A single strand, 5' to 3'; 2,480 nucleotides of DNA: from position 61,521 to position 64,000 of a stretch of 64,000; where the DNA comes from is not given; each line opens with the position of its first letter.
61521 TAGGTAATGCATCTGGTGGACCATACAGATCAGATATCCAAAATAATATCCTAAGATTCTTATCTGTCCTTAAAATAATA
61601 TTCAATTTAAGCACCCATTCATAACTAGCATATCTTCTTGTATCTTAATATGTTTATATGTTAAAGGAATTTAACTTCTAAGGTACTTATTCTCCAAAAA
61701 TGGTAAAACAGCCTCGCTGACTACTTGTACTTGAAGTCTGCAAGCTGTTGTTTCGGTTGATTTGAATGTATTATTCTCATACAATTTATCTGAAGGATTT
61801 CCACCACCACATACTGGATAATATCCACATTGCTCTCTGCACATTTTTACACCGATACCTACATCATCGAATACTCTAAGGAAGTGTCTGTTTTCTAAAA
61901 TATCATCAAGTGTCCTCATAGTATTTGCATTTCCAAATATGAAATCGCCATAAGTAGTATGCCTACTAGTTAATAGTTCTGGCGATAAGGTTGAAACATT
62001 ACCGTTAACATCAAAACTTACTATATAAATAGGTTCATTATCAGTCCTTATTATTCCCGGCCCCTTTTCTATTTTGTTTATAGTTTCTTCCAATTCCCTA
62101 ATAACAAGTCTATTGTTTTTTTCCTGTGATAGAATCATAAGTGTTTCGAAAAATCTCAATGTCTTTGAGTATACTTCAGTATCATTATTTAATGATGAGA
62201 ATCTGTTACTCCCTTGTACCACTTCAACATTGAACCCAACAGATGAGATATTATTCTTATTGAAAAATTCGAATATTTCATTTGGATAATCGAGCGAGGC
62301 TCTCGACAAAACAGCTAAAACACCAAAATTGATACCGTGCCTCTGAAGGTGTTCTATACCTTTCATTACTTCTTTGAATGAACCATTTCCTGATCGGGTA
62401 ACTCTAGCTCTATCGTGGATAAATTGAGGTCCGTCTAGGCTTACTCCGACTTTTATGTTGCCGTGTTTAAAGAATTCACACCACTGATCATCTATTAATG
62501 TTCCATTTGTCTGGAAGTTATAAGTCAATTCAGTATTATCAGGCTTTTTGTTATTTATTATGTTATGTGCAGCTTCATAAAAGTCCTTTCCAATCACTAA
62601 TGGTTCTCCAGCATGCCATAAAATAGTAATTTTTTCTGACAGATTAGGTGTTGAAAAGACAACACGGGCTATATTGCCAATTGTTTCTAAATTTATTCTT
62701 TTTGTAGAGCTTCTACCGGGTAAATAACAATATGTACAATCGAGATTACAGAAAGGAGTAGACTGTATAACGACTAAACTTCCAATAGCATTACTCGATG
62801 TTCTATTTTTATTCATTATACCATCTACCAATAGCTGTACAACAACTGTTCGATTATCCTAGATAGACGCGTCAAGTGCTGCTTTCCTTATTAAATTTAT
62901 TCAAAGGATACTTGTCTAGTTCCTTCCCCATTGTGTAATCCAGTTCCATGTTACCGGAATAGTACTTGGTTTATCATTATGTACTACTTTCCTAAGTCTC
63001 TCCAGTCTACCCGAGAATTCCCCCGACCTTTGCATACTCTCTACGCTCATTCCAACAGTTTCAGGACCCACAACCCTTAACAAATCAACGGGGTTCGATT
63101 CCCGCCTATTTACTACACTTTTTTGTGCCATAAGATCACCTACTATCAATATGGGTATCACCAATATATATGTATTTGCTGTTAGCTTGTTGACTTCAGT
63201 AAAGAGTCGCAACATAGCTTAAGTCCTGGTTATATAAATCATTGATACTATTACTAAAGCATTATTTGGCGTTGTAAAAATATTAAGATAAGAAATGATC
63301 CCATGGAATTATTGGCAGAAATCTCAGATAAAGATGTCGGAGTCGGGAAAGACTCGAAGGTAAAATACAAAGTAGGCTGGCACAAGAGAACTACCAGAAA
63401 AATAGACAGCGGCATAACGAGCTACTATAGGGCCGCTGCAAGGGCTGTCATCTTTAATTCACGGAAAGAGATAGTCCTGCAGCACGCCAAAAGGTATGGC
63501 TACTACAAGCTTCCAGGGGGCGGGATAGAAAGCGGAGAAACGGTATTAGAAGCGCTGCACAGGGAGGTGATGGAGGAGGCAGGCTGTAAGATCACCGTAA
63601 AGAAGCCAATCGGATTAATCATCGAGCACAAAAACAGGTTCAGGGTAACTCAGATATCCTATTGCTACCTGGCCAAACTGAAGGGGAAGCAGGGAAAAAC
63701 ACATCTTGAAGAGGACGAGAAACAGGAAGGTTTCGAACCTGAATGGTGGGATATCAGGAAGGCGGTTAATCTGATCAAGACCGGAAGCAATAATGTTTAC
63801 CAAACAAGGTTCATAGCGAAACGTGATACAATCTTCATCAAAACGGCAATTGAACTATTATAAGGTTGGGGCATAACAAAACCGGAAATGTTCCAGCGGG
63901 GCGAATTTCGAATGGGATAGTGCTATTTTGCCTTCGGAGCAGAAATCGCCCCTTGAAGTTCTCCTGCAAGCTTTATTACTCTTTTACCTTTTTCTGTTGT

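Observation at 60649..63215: Low-GC island after tRNA-Arg encodes a radical-SAM/SPASM RiPP-like cassette (peptide, maturase, HExxH protein)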

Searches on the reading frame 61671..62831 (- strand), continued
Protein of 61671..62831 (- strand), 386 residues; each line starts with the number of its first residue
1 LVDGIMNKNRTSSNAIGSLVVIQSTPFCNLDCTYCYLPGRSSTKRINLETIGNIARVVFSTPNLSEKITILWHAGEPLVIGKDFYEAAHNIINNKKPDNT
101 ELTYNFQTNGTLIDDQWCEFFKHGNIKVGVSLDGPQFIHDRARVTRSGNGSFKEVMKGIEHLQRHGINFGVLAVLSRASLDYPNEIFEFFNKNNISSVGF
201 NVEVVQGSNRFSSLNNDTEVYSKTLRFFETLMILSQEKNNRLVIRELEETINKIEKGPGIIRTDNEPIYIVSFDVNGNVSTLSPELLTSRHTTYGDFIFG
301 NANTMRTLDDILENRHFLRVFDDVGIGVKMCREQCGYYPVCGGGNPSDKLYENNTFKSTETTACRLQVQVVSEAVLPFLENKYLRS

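Call 63: find_encoding_contigs(protein=P0004, flank=3000, max_places=2)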
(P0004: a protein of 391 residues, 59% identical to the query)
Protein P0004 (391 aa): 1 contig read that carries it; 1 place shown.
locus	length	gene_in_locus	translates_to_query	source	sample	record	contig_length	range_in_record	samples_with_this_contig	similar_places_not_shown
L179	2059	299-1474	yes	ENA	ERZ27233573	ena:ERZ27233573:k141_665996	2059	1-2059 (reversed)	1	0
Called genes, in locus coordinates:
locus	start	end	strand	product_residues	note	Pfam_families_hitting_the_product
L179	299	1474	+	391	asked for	PF04055:Radical_SAM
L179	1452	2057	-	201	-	?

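Call 91: find_related_loci(query=A3, collection=viral_contigs, flank=8000)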
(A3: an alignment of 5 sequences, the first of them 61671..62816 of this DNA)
Query A3 (381 aa) in viral_contigs; peptide patterns used: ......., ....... (x = any residue, [..] = any of these).
31 stretches matched a pattern; 3 encode a relative of the query (tblastn E <= 1e-3); 3 distinct loci.
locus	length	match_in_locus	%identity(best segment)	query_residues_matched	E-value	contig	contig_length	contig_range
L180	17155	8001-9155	36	1-375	3e-84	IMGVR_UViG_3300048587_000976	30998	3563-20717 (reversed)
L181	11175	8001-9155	36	1-375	3e-84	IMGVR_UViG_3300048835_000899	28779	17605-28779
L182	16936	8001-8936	27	14-350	3e-24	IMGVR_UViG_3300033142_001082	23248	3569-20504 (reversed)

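Call 96: search_protein_families(library=padloc, proteins=[window:61671-62816:-], max_evalue=0.01)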
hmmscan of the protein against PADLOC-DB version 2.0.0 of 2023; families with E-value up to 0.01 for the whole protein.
window:61671-62816:- (381 aa): 2 families
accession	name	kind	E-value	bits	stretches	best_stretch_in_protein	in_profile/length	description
PDLC02903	pVip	-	4e-10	37.6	1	19-174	6-149/257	Viperins not associated with kinases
PDLC02904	pVip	-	4e-05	21.3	1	22-175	12-154/262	Viperins associated with kinases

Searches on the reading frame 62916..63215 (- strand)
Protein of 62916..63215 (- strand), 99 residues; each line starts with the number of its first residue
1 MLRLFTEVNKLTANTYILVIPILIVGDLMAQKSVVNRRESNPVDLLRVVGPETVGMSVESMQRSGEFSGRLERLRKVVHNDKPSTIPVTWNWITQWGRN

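Call 4: search_protein_families(library=ncbifam, proteins=[window:62916-63215:-], max_evalue=0.01)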
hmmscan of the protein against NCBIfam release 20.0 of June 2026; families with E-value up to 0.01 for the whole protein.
window:62916-63215:- (99 aa): 0 families

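Call 5: search_protein_families(library=pfam, proteins=[window:62916-63215:-], max_evalue=0.01)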
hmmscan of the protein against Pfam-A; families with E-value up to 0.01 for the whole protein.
window:62916-63215:- (99 aa): 0 families

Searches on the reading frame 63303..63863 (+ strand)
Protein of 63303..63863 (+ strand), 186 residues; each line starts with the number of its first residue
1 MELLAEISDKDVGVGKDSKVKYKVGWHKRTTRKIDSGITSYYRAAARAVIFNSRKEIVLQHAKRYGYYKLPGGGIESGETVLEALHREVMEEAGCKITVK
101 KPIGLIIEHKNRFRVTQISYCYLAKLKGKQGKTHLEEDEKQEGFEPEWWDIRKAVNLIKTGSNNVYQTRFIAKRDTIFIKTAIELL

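Call 4: search_protein_families(library=ncbifam, proteins=[window:63303-63863:+], max_evalue=0.01)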
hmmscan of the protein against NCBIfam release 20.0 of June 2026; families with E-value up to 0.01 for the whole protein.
window:63303-63863:+ (186 aa): 17 families
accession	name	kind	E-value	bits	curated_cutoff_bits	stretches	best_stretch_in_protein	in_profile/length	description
NF006530.0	PRK08999.1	equivalog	3.3e-09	36.2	245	1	46-109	9-75/315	Nudix family hydrolase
NF001937.0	PRK00714.1-4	equivalog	7.4e-09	35.4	139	1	41-168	6-146/161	RNA pyrophosphohydrolase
NF001938.0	PRK00714.1-5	equivalog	2.1e-07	30.4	116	1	42-97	12-76/172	RNA pyrophosphohydrolase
TIGR02705.1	nudix_YtkD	equivalog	2.9e-07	30.2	154.4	1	49-99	29-78/156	RNA deprotection pyrophosphohydrolase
NF001934.0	PRK00714.1-1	equivalog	5.5e-07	29.2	241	1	41-97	6-62/176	RNA pyrophosphohydrolase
NF001936.0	PRK00714.1-3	equivalog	1.1e-06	28.6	118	1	42-96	6-65/155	RNA pyrophosphohydrolase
TIGR00586.1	mutt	equivalog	1.2e-06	28.5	97.9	1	46-101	8-67/129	8-oxo-dGTP diphosphatase MutT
NF001935.0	PRK00714.1-2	equivalog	1.2e-06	28.1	259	1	42-101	7-66/183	RNA pyrophosphohydrolase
NF008044.0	PRK10776.1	equivalog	1.8e-06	27.9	148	1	48-116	9-80/130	8-oxo-dGTP diphosphatase MutT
NF041652.1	Nud_hyd_Dein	equivalog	2.6e-06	27.7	200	1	44-171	14-144/152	Nudix hydrolase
NF012016.0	PRK15472.1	equivalog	3.3e-06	26.8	95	1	66-100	31-65/141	nucleoside triphosphatase NudI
NF006961.0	PRK09438.1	equivalog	4.7e-06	26.1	103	1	49-115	14-81/151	dihydroneopterin triphosphate diphosphatase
NF003791.0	PRK05379.2-3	equivalog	7.3e-06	25.4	409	1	47-110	206-271/340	bifunctional nicotinamide-nucleotide adenylyltransferase/Nudix hydroxylase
NF052459.1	OxoGTPPhMutT1Mycb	equivalog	1.1e-05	24.7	475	1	45-128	3-90/292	8-oxo-(d)GTP phosphatase MutT1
NF001299.0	PRK00241.1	equivalog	5.6e-05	22.7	158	1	53-98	144-191/263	NAD(+) diphosphatase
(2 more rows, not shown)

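Call 5: search_protein_families(library=pfam, proteins=[window:63303-63863:+], max_evalue=0.01)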
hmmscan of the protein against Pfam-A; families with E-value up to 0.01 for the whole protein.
window:63303-63863:+ (186 aa): 2 families
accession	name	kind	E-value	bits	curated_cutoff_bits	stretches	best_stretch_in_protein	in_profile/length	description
PF00293.34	NUDIX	-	9.4e-17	61.7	21.1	1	42-156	2-119/134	NUDIX domain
PF22327.2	Nudt16-like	-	0.0033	17.8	27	1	50-98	17-66/161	U8 snoRNA-decapping enzyme-like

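Call 96: search_protein_families(library=padloc, proteins=[window:63303-63863:+], max_evalue=0.01)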
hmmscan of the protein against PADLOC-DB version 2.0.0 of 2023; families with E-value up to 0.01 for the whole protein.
window:63303-63863:+ (186 aa): 1 family
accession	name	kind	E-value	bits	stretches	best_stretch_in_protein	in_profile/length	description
PDLC04899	PDC-S07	-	4e-12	43.9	1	47-129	11-94/135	-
